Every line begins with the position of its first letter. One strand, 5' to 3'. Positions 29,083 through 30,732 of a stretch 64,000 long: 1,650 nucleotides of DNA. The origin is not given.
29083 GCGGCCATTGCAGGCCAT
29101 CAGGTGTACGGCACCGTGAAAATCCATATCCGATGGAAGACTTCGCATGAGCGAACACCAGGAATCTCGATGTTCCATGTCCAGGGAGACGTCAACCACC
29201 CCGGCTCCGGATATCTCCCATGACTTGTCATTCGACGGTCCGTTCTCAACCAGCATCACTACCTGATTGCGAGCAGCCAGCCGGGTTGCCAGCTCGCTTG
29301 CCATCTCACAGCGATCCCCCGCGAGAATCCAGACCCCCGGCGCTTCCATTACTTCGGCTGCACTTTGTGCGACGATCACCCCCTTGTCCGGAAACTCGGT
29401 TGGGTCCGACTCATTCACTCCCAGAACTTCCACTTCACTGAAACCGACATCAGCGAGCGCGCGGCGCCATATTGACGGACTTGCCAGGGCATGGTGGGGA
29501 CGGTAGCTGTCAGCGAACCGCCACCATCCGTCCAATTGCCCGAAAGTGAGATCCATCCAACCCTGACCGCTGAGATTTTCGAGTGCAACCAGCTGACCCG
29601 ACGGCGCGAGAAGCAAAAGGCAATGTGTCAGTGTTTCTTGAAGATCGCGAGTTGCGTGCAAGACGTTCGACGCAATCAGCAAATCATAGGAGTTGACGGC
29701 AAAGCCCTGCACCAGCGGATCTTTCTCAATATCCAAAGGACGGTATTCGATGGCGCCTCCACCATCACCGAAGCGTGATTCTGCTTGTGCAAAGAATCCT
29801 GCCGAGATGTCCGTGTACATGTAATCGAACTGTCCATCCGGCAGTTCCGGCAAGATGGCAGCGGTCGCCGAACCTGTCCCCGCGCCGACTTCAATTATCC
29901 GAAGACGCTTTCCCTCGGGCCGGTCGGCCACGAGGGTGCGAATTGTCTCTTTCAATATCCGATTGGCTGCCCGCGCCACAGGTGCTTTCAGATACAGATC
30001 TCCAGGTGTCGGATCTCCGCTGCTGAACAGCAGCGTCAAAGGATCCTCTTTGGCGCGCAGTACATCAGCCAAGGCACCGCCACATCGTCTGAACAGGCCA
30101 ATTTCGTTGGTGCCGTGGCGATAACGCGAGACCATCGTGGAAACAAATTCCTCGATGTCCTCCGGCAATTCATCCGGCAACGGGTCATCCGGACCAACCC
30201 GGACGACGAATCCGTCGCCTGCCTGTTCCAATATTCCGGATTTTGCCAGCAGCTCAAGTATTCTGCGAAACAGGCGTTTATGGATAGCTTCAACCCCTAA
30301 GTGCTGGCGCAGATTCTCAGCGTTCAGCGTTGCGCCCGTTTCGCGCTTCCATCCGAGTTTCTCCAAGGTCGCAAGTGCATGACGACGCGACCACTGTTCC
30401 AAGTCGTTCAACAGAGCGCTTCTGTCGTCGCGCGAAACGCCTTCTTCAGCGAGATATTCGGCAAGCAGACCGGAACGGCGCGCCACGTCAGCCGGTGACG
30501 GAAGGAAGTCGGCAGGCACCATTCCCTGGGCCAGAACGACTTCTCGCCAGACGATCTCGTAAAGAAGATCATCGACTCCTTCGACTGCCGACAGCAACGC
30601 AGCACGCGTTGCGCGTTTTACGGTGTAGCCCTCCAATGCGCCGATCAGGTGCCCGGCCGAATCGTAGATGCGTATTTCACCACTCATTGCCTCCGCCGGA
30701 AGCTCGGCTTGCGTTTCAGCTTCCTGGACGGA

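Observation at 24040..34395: Single fully reducing, C-methylating PKS module (MAS/HR-PKS-like) in a gammaproteobacterial-type genome, with no release domain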

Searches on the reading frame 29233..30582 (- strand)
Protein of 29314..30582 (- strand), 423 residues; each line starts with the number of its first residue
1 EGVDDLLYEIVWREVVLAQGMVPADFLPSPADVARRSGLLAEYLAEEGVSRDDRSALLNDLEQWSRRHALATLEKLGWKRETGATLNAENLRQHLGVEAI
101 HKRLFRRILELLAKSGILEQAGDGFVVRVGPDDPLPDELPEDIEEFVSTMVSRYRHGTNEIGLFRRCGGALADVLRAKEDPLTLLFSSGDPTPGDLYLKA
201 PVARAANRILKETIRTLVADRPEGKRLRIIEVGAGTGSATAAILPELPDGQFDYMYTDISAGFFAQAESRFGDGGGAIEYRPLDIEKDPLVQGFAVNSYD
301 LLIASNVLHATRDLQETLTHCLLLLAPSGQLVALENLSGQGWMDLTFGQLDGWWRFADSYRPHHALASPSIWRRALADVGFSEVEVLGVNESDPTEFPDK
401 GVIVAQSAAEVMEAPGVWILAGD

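Call 9: find_homologous_proteins(query=window:29314-30582:-, max_evalue=1e-20)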
Query seq(423 aa) (423 aa): 194 proteins with E <= 1e-20 among 8000 candidates; the best 120 are listed.
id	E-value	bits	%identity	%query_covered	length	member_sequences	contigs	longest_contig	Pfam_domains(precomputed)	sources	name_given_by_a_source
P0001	1.3e-202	692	73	100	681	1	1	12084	PF13489.13,PF13649.13,PF14765.13,PF08241.19,PF08242.19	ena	-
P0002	1.1e-185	636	68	100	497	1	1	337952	PF13489.13,PF13649.13,PF08241.19,PF08242.19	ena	-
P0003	5.6e-185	633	67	100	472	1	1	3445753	PF13489.13,PF13649.13,PF08241.19,PF08242.19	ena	-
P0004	1.0e-184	633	68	100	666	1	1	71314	PF13489.13,PF13649.13,PF14765.13,PF18558.9,PF08241.19,PF08242.19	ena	-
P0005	4.1e-179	614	67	96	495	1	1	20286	PF13489.13,PF13649.13,PF18558.9,PF08241.19,PF08242.19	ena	-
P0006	4.9e-179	614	67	100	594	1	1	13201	PF13489.13,PF13649.13,PF08241.19,PF08242.19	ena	-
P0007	7.5e-179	613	65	100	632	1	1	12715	PF13489.13,PF13649.13,PF18558.9,PF08241.19,PF08242.19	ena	-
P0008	4.6e-177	607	66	100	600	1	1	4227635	PF13489.13,PF13649.13,PF08241.19,PF08242.19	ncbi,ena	-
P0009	6.5e-176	604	68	96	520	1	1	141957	PF13489.13,PF13649.13,PF18558.9,PF08241.19,PF08242.19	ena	-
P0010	1.7e-174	599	64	99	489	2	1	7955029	PF13489.13,PF13649.13,PF08241.19,PF08242.19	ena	-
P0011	1.4e-171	589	63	100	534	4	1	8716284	PF13489.13,PF13649.13,PF08241.19,PF08242.19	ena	-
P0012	7.9e-171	587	63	100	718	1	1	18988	PF13489.13,PF13649.13,PF08241.19,PF08242.19,PF22953.4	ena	-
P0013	6.1e-166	571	69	89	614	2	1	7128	PF13489.13,PF13649.13,PF14765.13,PF08241.19,PF08242.19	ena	-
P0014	1.2e-165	570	66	92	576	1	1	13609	PF13489.13,PF13649.13,PF08241.19,PF08242.19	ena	-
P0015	8.0e-163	561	61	100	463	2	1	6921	PF13489.13,PF13649.13,PF08241.19,PF08242.19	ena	-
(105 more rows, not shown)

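Call 11: find_related_loci(query=A1, collection=genome_contigs, flank=10000)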
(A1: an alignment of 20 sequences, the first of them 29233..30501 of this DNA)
Query A1 (423 aa) in genome_contigs; peptide patterns used: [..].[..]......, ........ (x = any residue, [..] = any of these).
600 stretches matched a pattern (row limit reached: there are more); 583 encode a relative of the query (tblastn E <= 1e-3); the best 80 are kept; 80 distinct loci.
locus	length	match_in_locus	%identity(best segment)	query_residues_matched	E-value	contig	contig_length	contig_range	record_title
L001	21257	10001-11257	75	1-419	0e+0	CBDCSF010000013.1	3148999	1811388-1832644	MAG: Paracoccaceae bacterium isolate 97bba2ad-1108-4fa6-af56-abc41972f57a genome assembly, contig: contig_13, whole geno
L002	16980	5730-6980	76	1-417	0e+0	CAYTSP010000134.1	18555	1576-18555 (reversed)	MAG TPA_asm: uncultured Nitrospinaceae bacterium isolate SRP338948_co1_160 genome assembly, contig: k141_211222, whole g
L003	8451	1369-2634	72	1-421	0e+0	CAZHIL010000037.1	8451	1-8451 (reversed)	MAG TPA_asm: uncultured Albidovulum sp. isolate SRP338948_co1_60 genome assembly, contig: k141_359918, whole genome shot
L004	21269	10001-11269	71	1-423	0e+0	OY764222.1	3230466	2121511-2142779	MAG: Paracoccaceae bacterium isolate aa19ef9b-33ce-40f6-a5ba-fc9684745093 genome assembly, chromosome: 1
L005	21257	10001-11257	70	1-419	0e+0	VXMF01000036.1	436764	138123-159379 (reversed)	MAG: Terriglobia bacterium isolate SB0661_bin_30 NODE_15_length_436764_cov_77.113121, whole genome shotgun sequence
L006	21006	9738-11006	70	1-423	0e+0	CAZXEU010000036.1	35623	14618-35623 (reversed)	MAG TPA_asm: uncultured Rhodothermaceae bacterium isolate SRP338948_co1_58 genome assembly, contig: k141_226882, whole g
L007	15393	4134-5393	69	1-420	0e+0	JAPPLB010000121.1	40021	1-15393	MAG: Bryobacterales bacterium isolate RHO3_bin_12 NODE_2010_length_40021_cov_49.755292, whole genome shotgun sequence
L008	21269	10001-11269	67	1-423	0e+0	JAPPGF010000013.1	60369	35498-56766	MAG: Gemmatimonadota bacterium isolate RHO1_bin_49 NODE_1109_length_60369_cov_69.776055, whole genome shotgun sequence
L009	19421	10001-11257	68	1-421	0e+0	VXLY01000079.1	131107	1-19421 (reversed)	MAG: Rhodothermaceae bacterium isolate SB0661_bin_24 NODE_160_length_131107_cov_99.247451, whole genome shotgun sequence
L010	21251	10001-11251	70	1-417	0e+0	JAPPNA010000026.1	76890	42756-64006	MAG: Bacteroidota bacterium isolate RHO3_bin_5 NODE_778_length_76890_cov_16.941238, whole genome shotgun sequence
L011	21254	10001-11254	68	1-418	0e+0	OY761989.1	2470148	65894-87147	MAG: Arenicellales bacterium isolate bc206049-28f6-43b1-86d3-b9ef42dd2f61 genome assembly, chromosome: 1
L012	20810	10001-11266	69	1-423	0e+0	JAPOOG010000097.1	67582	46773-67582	MAG: Bryobacterales bacterium isolate APA_bin_29 c_000000190960, whole genome shotgun sequence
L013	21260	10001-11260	66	1-420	0e+0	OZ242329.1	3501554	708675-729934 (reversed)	MAG: Chloroflexota bacterium isolate 2b2caabe-c752-47ff-af95-c7664a5aabd3 genome assembly, chromosome: 1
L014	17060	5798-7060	66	1-421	0e+0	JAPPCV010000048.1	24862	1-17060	MAG: Boseongicola sp. isolate IRC3_bin_8 NODE_1258_length_24862_cov_63.6183, whole genome shotgun sequence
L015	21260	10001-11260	67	1-420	0e+0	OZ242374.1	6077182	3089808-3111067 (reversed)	MAG: Acidobacteriota bacterium isolate c92be0c8-fdd0-4eb5-bb74-4645c7abf429 genome assembly, chromosome: 1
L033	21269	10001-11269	67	1-423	0e+0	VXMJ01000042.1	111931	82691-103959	MAG: Caldilineaceae bacterium SB0661_bin_34 NODE_209_length_111931_cov_58.095624, whole genome shotgun sequence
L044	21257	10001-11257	65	1-421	9e-177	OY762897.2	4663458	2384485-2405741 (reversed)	MAG: Candidatus Binatia bacterium isolate 08c4157d-86a7-49cc-8b26-f3076a3ae996 genome assembly, chromosome: 1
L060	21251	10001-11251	66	1-417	8e-173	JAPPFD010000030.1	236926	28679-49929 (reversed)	MAG: bacterium isolate RHO1_bin_22 NODE_69_length_236926_cov_51.069472, whole genome shotgun sequence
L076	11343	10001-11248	63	1-419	1e-167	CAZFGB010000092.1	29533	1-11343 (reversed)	MAG TPA_asm: uncultured Pseudomonadales bacterium isolate SRP338948_co1_153 genome assembly, contig: k141_194399, whole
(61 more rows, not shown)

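Call 60: search_protein_families(library=pfam, proteins=[L044:4435-6183:+, L076:3903-6134:+, L060:16627-16872:+, L033:16801-17682:+], max_evalue=0.001)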
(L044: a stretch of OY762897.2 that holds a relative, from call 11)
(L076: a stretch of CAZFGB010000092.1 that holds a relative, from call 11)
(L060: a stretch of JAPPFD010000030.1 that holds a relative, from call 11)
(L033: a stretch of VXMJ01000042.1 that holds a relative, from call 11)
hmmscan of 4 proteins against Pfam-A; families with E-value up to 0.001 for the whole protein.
L044:4435-6183:+ (582 aa): 1 family
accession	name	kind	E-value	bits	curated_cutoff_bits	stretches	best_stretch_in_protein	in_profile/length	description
PF00860.26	Xan_ur_permease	-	9.3e-43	146.8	27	1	22-395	6-383/389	Permease family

L076:3903-6134:+ (743 aa): 3 families
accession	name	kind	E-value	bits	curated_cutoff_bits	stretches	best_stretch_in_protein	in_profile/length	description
PF00916.26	Sulfate_transp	-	6.6e-17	61.8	23.2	1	68-411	31-378/380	Sulfate permease family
PF01740.26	STAS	-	2.4e-10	40.6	22.6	1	479-557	12-89/106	STAS domain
PF13466.11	STAS_2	-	1.8e-06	28.5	29.2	1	496-556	13-74/80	STAS domain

L060:16627-16872:+ (81 aa): 1 family
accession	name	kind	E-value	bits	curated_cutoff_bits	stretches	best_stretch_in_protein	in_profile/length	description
PF00550.31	PP-binding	-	1.4e-11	44.9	20.8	1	7-76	2-67/67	Phosphopantetheine attachment site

L033:16801-17682:+ (293 aa): 1 family
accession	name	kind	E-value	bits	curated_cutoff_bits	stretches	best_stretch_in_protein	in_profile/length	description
PF05721.19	PhyH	-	2.4e-18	67.7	22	1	32-225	1-213/213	Phytanoyl-CoA dioxygenase (PhyH)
